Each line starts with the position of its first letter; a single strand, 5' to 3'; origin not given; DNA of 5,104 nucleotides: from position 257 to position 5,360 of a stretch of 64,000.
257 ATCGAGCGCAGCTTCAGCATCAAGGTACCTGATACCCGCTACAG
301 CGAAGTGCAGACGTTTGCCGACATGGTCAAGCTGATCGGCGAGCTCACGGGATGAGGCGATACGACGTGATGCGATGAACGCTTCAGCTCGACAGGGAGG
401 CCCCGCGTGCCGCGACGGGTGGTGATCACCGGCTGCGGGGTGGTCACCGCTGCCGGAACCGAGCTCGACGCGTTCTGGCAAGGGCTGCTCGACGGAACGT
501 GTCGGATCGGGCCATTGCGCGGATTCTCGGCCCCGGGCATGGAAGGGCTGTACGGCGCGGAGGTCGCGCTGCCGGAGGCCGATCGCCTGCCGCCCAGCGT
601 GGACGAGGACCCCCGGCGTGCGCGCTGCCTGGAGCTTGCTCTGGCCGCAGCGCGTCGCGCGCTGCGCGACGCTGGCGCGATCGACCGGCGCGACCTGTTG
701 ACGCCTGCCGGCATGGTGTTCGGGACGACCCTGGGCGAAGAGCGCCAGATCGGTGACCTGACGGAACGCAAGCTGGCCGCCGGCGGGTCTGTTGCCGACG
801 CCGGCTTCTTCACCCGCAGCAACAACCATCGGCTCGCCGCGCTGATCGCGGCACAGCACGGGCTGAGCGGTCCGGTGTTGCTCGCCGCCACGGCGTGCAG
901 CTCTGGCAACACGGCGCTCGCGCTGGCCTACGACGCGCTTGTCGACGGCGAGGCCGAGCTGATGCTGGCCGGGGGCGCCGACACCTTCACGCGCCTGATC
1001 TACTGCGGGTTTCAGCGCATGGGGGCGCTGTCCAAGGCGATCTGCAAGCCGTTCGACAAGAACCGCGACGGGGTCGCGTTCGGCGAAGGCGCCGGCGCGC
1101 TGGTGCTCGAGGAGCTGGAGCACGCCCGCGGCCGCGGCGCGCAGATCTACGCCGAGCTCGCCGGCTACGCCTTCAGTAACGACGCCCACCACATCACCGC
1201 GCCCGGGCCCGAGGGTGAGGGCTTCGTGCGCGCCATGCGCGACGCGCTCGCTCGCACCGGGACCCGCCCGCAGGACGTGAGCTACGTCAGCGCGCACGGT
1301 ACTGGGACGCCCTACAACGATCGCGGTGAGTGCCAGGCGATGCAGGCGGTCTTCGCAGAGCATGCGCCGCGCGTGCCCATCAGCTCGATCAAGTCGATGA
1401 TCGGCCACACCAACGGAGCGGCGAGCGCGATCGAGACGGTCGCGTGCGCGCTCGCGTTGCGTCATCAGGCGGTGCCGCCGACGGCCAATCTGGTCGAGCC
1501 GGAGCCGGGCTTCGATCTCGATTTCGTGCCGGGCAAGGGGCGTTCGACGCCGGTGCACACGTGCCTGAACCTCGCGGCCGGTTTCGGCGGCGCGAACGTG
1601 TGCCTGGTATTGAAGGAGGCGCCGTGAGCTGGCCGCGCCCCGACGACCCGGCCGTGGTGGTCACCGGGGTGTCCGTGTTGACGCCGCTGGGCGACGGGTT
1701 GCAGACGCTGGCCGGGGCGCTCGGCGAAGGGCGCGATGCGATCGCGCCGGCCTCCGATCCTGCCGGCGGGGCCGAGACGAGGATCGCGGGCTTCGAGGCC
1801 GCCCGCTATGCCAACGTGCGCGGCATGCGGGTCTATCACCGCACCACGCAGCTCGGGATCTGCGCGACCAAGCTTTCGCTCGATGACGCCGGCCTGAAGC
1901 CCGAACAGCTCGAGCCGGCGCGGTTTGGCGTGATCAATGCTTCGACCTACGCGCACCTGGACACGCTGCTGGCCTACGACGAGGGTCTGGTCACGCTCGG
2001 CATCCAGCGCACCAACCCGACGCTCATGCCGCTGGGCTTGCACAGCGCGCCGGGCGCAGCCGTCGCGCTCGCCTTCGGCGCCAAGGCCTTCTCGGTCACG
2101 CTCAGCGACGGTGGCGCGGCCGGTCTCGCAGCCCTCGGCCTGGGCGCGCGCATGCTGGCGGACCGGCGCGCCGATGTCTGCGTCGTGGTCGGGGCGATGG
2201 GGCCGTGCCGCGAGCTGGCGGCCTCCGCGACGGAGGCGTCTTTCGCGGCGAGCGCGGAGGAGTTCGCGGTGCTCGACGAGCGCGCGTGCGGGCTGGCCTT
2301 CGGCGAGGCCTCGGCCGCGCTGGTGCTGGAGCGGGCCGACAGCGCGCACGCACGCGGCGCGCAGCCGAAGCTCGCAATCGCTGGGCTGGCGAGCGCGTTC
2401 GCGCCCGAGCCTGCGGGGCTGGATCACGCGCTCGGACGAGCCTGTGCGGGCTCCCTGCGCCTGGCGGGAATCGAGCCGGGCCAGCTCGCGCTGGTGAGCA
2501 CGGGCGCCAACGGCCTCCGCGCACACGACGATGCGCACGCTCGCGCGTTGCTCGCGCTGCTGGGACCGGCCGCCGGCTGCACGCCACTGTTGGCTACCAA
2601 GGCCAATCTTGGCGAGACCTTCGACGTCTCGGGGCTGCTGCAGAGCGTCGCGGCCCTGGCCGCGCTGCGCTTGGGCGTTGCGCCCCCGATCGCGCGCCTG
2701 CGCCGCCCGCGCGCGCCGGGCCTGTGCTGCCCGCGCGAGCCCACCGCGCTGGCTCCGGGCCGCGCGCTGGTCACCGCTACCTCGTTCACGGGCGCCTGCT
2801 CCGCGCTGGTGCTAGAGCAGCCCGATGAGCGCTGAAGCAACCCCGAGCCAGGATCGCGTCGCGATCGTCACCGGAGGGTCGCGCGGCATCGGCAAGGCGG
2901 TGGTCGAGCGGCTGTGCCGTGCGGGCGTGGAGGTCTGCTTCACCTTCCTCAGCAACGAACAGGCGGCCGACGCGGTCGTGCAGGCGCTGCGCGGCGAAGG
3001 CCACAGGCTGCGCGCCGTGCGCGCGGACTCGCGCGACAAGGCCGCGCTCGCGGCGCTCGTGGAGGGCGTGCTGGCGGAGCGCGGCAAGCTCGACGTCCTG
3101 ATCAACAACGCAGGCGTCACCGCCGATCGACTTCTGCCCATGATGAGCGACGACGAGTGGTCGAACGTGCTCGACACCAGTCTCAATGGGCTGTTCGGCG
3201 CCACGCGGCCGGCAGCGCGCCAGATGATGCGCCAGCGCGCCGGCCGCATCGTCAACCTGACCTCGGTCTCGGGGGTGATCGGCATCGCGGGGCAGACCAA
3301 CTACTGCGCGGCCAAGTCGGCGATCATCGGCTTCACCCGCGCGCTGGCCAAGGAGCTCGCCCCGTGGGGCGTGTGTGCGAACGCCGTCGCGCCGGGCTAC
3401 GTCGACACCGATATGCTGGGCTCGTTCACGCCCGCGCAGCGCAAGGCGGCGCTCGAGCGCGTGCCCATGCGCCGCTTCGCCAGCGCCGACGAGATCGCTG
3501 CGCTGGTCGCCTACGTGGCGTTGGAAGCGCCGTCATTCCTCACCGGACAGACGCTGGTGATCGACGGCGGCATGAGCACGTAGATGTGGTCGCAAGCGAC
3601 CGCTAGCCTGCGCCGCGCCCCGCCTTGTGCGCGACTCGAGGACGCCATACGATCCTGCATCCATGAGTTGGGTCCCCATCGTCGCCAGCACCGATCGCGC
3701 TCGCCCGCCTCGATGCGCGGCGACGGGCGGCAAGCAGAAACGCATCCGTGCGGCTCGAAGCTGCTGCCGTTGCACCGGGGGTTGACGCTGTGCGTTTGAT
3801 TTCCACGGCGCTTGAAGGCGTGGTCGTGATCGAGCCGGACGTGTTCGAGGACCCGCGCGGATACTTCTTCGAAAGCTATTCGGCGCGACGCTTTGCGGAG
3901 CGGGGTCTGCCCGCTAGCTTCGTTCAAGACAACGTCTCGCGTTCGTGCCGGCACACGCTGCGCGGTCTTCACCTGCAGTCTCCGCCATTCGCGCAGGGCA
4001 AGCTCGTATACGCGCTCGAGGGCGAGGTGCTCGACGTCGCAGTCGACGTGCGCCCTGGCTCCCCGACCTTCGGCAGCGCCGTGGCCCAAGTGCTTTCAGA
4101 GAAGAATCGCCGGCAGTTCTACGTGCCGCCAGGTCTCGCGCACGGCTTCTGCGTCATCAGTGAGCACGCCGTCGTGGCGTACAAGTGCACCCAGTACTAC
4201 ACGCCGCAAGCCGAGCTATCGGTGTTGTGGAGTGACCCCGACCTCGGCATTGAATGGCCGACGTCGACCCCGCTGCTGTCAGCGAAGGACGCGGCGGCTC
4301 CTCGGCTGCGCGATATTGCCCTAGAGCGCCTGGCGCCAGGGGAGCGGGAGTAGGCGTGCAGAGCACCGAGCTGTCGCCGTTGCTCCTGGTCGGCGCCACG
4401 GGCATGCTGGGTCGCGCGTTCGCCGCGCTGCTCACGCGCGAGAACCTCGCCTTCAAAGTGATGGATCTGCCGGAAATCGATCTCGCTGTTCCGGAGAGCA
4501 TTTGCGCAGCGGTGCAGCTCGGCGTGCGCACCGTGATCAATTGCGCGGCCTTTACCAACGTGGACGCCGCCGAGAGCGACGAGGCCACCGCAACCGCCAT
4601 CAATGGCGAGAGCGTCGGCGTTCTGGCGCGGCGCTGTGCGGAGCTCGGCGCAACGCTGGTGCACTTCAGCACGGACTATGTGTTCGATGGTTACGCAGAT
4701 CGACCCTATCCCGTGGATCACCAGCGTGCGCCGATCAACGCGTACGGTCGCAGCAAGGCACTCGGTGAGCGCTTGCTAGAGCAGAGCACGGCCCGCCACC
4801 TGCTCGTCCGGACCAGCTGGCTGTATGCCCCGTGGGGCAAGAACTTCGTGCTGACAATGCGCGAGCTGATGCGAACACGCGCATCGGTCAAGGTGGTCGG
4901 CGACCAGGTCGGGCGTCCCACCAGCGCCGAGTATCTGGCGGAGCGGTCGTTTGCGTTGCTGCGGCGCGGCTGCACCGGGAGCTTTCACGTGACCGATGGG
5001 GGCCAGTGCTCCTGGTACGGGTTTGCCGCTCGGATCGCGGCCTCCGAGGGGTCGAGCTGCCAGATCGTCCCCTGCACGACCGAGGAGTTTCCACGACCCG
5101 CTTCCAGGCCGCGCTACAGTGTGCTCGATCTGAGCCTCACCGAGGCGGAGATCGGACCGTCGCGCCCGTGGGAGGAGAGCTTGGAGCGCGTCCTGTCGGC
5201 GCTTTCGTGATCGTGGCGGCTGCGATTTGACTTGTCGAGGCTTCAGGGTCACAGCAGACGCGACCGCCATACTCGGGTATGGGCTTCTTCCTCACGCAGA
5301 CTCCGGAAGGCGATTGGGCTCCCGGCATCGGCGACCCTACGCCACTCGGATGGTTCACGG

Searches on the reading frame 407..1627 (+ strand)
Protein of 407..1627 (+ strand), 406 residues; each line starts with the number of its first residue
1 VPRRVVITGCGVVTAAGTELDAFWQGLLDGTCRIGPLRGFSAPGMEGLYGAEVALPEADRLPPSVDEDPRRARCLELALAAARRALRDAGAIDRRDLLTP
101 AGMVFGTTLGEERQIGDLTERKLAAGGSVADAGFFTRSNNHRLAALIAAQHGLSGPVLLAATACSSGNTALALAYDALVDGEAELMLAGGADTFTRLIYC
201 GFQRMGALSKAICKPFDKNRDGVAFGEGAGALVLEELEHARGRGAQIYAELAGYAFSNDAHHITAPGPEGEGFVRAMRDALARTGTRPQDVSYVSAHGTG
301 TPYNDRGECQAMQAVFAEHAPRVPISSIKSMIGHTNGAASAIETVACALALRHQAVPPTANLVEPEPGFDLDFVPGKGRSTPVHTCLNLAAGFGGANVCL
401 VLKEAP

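Call 6: search_protein_families(library=ncbifam, proteins=[window:407-1627:+], max_evalue=0.00001)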
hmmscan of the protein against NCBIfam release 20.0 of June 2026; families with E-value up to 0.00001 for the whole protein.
window:407-1627:+ (406 aa): 23 families
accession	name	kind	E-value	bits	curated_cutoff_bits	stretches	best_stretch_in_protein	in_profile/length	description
TIGR03150.1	fabF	equivalog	2.1e-108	362.6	493.75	1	3-403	1-407/407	beta-ketoacyl-ACP synthase II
NF005589.0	PRK07314.1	subfamily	2.8e-104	349.1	387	1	3-404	4-411/413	beta-ketoacyl-ACP synthase II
NF004970.0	PRK06333.1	subfamily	3.6e-86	289.7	525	1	3-403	4-420/424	beta-ketoacyl-ACP synthase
NF006274.0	PRK08439.1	equivalog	3.4e-78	263.2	621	1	3-404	2-405/406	beta-ketoacyl-ACP synthase II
NF058662.1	cispenta_AmcF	equivalog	3.8e-78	263.1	325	1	5-403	2-368/369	cispentacin biosynthesis acyltransferase subunit AmcF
NF004618.0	PRK05952.1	equivalog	1.4e-72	244.7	455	1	4-404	3-382/384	beta-ketoacyl-ACP synthase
NF006618.0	PRK09185.1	subfamily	3.6e-72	243.6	407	1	4-404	4-392/394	beta-ketoacyl-ACP synthase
NF006587.0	PRK09116.1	equivalog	2.2e-71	240.8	470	1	3-404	2-406/408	beta-ketoacyl-ACP synthase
NF005076.0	PRK06501.1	equivalog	7e-71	239.3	629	1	5-405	13-423/425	beta-ketoacyl-ACP synthase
NF006434.0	PRK08722.1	equivalog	5e-67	226.6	759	1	3-404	4-413/414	beta-ketoacyl-ACP synthase II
NF005916.1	PRK07910.1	equivalog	1.6e-64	218.4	560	1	4-402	13-415/418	KasA/KasB family beta-ketoacyl-ACP synthase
NF005490.0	PRK07103.1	equivalog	9.6e-62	209.4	445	1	3-404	4-412/414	polyketide beta-ketoacyl:acyl carrier protein synthase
NF005935.0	PRK07967.1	equivalog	8.1e-54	183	630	1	3-404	2-403/406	beta-ketoacyl-ACP synthase I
NF045894.1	PKS_plus_SDR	equivalog_domain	1.6e-44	151.9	1740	1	143-371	152-385/1515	type I polyketide synthase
NF040607.1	mycolic_Pks13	equivalog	6e-36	123.4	2100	1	150-404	257-525/1680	polyketide synthase Pks13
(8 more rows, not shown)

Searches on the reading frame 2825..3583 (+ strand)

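Call 6: search_protein_families(library=ncbifam, proteins=[window:2825-3583:+], max_evalue=0.00001)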
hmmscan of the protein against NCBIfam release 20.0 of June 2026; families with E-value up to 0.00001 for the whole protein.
window:2825-3583:+ (252 aa): 225 families (the best 25 are shown)
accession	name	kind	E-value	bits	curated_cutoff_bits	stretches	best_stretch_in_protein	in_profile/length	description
TIGR01830.1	3oxo_ACP_reduc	equivalog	9.6e-80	267.7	297.75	1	13-250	1-238/239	3-oxoacyl-[acyl-carrier-protein] reductase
NF004197.0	PRK05653.1-1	equivalog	7.3e-76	255.1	332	1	9-251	6-247/249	3-oxoacyl-ACP reductase FabG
NF009466.0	PRK12826.1-2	subfamily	8.6e-75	251.4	222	1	9-251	2-245/248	3-oxoacyl-ACP reductase FabG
TIGR01829.1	AcAcCoA_reduct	subfamily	2.2e-71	240.4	302.1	1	11-250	1-240/242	acetoacetyl-CoA reductase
NF053542.1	FlxB_rubin_SDR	equivalog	1.4e-70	237.7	340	1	12-250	2-239/239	flexirubin biosynthesis SDR family reductase FlxB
NF009464.0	PRK12824.1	subfamily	6.3e-70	235.6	269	1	10-250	2-242/245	3-oxoacyl-ACP reductase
NF004200.0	PRK05653.1-5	equivalog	9.1e-69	231.7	273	1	11-250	3-241/242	3-oxoacyl-ACP reductase FabG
NF004198.0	PRK05653.1-3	equivalog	1.6e-68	230.8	296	1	9-250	6-246/248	3-oxoacyl-ACP reductase FabG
NF004199.0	PRK05653.1-4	equivalog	3.5e-62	210.2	301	1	12-250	7-245/247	3-oxoacyl-ACP reductase FabG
NF009384.0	PRK12743.1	equivalog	3.8e-60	203.3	264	1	8-251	4-248/258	SDR family oxidoreductase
TIGR01831.1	fabG_rel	equivalog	4.4e-60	203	338.85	1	14-250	2-238/239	3-ketoacyl-ACP reductase FabG2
NF005559.1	PRK07231.1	subfamily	5.8e-60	202.9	215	1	9-251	3-248/249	glucose 1-dehydrogenase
NF009546.0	PRK12935.1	equivalog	1.4e-59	201.6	418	1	9-250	5-245/247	acetoacetyl-CoA reductase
NF009547.0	PRK12936.1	subfamily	1.3e-58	198.5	436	1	10-251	6-243/245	3-ketoacyl-(acyl-carrier-protein) reductase NodG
NF047420.2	EF_P_mod_YmfI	equivalog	2.1e-57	194.6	238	1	13-250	2-235/236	elongation factor P 5-aminopentanone reductase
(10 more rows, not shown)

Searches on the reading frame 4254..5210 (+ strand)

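Call 6: search_protein_families(library=ncbifam, proteins=[window:4254-5210:+], max_evalue=0.00001)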
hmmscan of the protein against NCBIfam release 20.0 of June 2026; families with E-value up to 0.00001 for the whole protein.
window:4254-5210:+ (318 aa): 2 families
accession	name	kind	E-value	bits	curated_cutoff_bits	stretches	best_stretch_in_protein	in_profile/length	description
TIGR01214.1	rmlD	equivalog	8.9e-81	271.1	224.05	1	43-316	2-284/285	dTDP-4-dehydrorhamnose reductase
NF007440.0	PRK09987.1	equivalog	2.9e-46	158.1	308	1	44-315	4-291/299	dTDP-4-dehydrorhamnose reductase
